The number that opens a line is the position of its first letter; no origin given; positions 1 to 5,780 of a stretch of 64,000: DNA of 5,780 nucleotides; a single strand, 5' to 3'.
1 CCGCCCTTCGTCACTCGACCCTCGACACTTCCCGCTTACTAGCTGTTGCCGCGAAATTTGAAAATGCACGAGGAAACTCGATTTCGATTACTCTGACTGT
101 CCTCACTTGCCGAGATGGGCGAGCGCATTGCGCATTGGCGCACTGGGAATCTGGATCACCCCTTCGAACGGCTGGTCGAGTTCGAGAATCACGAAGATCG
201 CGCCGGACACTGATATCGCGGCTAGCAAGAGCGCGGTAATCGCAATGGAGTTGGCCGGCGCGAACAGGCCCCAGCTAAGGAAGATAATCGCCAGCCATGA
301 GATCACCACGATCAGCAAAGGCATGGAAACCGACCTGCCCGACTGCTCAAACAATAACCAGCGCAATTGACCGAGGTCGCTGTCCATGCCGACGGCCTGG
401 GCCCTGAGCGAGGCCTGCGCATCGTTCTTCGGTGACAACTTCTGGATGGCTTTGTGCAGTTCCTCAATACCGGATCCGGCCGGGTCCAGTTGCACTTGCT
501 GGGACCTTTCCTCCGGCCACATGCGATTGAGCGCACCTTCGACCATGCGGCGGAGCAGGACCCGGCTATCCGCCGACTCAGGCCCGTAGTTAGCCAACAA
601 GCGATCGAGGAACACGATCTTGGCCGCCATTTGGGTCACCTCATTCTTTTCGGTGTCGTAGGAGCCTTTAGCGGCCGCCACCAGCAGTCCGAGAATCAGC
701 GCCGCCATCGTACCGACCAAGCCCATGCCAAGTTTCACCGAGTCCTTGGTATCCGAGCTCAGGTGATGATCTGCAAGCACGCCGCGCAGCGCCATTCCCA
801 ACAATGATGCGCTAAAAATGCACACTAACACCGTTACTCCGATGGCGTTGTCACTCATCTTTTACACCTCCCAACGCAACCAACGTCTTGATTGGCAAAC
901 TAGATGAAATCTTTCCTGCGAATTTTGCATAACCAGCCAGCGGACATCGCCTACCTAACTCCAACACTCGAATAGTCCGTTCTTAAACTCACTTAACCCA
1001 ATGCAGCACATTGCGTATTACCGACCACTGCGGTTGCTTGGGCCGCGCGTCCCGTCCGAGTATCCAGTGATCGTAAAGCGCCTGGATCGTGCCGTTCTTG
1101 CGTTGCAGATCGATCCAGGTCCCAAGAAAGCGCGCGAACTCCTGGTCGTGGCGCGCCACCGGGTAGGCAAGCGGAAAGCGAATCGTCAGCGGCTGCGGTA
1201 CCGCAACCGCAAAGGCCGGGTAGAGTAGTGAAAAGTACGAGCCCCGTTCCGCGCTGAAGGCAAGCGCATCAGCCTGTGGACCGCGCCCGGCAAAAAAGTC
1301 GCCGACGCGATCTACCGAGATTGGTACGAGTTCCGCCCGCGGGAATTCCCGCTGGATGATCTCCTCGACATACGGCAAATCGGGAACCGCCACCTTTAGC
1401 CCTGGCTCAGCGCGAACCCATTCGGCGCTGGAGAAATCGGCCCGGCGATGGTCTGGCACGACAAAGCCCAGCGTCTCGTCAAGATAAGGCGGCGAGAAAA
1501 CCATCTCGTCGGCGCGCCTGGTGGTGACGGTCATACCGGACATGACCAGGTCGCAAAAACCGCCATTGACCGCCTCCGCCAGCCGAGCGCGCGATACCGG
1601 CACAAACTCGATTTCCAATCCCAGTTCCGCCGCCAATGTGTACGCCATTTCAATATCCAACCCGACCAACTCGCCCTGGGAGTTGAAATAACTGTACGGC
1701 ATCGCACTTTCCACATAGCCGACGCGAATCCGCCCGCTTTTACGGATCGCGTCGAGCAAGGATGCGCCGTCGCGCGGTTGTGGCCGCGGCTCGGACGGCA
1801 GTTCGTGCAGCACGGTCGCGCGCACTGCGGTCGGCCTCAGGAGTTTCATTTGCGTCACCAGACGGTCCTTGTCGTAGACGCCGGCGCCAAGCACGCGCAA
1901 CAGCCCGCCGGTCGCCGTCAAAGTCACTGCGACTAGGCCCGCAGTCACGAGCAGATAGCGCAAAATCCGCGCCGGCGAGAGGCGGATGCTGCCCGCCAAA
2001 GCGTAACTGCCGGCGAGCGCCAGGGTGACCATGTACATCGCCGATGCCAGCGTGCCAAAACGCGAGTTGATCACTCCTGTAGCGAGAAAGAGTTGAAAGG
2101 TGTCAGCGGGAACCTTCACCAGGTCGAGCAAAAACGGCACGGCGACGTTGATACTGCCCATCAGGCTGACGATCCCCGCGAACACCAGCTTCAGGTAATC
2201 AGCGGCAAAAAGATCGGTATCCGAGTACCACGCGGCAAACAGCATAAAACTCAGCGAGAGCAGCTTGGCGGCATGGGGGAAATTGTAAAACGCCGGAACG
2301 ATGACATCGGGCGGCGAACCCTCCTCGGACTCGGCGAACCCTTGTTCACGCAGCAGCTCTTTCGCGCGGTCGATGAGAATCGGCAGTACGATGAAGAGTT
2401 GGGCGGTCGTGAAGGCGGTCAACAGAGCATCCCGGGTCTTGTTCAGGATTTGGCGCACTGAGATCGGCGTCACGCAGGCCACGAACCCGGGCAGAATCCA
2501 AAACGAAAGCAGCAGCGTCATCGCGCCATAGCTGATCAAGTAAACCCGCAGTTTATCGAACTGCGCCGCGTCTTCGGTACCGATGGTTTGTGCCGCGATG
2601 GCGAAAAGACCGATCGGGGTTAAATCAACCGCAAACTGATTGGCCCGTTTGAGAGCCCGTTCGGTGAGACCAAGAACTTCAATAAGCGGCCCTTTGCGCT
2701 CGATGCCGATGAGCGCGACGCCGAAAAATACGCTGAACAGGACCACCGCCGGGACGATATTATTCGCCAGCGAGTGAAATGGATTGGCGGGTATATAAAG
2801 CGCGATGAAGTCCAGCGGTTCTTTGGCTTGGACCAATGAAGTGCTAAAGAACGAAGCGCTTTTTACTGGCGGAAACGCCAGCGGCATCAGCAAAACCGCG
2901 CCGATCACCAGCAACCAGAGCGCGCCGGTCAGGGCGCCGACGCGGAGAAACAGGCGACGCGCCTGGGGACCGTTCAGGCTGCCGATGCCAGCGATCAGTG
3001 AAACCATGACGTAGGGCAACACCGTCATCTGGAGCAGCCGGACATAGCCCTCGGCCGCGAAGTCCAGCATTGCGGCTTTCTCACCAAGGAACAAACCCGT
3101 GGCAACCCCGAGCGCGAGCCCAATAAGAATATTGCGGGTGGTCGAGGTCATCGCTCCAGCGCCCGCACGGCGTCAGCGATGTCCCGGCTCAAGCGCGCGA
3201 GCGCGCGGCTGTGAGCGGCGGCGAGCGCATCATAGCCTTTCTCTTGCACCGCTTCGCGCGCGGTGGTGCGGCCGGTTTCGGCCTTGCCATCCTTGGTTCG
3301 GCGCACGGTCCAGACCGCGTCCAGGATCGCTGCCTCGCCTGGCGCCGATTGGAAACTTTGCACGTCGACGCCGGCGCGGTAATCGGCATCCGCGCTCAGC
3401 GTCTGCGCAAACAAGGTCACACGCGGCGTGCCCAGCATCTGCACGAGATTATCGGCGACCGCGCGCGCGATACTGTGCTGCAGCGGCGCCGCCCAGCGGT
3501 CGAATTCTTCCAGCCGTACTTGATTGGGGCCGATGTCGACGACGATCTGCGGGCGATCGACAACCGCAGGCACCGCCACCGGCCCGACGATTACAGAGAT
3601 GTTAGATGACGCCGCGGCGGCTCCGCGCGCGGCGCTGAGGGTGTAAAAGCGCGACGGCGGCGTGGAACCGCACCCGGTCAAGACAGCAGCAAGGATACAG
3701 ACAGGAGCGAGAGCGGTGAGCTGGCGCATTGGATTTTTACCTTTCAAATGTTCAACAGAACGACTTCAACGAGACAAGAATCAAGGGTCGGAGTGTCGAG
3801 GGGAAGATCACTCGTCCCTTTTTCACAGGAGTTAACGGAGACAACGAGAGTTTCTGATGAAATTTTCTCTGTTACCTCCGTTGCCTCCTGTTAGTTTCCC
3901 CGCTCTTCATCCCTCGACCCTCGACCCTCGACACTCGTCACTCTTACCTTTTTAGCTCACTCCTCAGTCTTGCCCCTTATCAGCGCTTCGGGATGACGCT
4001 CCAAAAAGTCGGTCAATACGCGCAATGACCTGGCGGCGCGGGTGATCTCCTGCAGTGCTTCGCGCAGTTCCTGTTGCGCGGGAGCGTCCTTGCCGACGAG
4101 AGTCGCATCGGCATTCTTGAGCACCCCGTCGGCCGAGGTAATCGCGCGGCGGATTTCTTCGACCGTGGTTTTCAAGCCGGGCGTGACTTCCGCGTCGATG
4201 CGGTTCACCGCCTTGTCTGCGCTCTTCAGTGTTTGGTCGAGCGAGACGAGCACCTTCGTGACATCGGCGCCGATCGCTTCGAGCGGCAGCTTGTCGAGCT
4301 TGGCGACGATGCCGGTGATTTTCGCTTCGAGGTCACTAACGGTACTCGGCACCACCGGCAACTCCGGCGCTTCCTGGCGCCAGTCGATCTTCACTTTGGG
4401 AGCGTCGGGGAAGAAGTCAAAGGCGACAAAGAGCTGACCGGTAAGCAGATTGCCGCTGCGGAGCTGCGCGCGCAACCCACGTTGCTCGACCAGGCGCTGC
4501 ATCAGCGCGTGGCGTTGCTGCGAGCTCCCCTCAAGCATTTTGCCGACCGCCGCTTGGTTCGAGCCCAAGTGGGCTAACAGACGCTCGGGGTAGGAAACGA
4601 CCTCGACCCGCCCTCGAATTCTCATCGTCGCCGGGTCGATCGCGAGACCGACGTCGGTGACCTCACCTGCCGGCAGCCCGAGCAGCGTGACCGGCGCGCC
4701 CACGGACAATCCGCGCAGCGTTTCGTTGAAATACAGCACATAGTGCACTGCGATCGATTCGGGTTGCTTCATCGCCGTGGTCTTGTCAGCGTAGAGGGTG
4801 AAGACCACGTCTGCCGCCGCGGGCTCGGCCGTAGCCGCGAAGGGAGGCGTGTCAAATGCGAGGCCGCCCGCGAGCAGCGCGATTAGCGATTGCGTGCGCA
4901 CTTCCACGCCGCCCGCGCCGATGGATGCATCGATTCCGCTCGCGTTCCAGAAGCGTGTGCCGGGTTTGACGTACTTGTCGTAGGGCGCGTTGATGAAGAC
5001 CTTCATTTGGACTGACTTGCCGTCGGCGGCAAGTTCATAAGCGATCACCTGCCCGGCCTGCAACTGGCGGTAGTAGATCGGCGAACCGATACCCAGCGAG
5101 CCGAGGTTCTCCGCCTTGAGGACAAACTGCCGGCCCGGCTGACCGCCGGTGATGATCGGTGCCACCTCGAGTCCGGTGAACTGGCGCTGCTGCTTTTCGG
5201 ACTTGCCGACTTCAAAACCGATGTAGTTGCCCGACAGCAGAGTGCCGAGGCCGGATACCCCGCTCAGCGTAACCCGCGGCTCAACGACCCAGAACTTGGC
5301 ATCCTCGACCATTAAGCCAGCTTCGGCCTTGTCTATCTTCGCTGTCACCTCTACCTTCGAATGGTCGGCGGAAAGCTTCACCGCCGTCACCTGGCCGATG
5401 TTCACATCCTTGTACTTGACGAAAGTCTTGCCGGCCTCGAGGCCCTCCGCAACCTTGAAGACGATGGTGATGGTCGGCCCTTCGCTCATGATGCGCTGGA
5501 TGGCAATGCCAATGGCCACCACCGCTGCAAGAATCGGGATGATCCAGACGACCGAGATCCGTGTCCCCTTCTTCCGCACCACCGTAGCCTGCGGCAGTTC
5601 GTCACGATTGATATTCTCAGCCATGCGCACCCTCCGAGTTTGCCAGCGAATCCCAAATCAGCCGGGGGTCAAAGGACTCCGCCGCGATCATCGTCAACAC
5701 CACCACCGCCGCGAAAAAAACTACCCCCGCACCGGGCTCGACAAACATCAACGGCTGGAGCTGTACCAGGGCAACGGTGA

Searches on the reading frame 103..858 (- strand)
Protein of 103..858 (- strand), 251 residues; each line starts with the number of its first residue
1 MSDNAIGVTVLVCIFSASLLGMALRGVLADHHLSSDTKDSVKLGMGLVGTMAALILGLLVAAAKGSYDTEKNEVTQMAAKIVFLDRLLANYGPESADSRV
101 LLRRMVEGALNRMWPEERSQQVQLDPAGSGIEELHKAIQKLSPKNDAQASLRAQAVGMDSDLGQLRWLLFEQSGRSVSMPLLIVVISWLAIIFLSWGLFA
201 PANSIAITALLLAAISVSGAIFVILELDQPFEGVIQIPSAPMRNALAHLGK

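Call 61: search_protein_families(library=pfam, proteins=[window:103-858:-], max_evalue=0.01)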
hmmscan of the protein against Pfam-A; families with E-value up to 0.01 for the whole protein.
window:103-858:- (251 aa): 1 family
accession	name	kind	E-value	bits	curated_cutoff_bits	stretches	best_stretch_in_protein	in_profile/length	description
PF14023.12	Bestrophin-like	-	4.6e-30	105.4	32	1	13-242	2-232/232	Bestrophin-like domain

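Call 71: find_encoding_contigs(protein=window:103-858:-, flank=10000, max_places=4)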
Protein window:103-858:- (251 aa): 2 contigs read that carry it; 2 places shown.
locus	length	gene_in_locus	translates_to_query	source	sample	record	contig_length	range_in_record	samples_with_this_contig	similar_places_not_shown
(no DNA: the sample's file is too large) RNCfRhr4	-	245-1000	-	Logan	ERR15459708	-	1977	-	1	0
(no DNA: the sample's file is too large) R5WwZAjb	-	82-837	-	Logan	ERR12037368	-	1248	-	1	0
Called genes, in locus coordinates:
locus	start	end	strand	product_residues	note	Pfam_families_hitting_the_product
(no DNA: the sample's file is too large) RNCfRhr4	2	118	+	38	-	?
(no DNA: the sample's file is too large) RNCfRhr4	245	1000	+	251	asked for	PF14023:Bestrophin-like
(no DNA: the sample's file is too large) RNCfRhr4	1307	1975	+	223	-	?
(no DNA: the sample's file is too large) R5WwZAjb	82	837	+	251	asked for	PF14023:Bestrophin-like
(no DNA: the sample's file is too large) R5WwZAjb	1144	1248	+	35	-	?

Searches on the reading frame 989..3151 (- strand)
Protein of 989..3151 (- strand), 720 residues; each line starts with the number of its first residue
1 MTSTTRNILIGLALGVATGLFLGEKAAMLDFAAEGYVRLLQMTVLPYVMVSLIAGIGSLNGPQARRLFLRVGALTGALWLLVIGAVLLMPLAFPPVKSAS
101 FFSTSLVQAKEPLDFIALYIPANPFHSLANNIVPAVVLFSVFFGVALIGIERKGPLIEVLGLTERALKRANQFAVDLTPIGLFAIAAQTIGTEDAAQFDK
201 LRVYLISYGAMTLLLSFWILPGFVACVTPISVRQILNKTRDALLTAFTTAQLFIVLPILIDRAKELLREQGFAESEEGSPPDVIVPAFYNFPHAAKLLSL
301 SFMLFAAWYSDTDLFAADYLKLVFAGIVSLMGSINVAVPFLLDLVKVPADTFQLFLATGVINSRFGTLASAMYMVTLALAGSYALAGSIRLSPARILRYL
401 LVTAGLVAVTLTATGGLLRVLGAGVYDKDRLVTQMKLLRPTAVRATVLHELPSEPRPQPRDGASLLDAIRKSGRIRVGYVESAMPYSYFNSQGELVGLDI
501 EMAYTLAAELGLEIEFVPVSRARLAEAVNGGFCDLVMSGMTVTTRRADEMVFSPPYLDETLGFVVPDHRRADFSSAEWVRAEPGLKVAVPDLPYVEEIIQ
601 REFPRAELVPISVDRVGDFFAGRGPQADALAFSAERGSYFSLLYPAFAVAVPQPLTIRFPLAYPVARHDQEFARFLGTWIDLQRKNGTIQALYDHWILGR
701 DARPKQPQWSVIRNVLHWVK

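Call 11: find_encoding_contigs(protein=window:989-3151:-, flank=10000, max_places=6)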
Protein window:989-3151:- (720 aa): no gene with exactly this product is on record in the collection.

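Call 12: search_protein_families(library=pfam, proteins=[window:989-3151:-])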
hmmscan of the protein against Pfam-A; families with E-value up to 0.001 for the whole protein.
window:989-3151:- (720 aa): 2 families
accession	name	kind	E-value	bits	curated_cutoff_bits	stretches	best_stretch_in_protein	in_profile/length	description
PF00375.23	SDF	-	1e-45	156.8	27.9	1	7-374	4-377/387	Sodium:dicarboxylate symporter family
PF00497.25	SBP_bac_3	-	3.7e-26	91.9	26.4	1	475-697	1-130/132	Bacterial extracellular solute-binding proteins, family 3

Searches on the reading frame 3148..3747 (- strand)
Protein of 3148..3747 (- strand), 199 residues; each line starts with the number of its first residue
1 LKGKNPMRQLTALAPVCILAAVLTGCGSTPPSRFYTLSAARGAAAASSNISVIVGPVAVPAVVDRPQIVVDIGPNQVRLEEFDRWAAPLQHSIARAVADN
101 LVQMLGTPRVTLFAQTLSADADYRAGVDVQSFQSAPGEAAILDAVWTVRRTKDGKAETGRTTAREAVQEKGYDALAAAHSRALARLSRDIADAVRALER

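Call 50: search_protein_families(library=pfam, proteins=[window:3148-3747:-])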
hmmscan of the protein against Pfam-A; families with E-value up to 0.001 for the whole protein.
window:3148-3747:- (199 aa): 1 family
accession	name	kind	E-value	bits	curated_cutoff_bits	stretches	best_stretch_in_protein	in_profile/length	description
PF03886.18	ABC_trans_aux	-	1e-42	145.9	26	1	35-191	1-161/161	ABC-type transport auxiliary lipoprotein component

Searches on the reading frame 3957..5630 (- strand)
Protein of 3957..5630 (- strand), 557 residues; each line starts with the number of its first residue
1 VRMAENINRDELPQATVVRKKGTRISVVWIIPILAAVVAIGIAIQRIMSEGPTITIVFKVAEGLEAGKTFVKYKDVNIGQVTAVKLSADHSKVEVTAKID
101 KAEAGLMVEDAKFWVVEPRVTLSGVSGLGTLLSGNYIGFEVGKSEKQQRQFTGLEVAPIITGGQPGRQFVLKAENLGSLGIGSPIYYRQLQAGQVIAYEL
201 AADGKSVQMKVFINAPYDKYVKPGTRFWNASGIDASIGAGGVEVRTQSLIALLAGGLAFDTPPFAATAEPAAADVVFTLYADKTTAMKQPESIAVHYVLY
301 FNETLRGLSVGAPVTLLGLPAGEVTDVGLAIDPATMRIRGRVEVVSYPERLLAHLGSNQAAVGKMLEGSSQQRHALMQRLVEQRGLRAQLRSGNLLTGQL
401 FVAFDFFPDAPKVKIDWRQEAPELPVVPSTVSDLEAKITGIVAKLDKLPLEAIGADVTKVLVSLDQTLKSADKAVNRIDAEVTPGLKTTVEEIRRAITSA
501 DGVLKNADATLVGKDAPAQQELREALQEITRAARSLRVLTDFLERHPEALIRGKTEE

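Call 12: search_protein_families(library=pfam, proteins=[window:3957-5630:-])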
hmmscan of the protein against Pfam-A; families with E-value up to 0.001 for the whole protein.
window:3957-5630:- (557 aa): 1 family
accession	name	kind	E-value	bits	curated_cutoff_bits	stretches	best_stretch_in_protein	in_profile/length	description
PF02470.25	MlaD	-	1.3e-37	128.3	25.1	3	51-141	2-80/81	MlaD protein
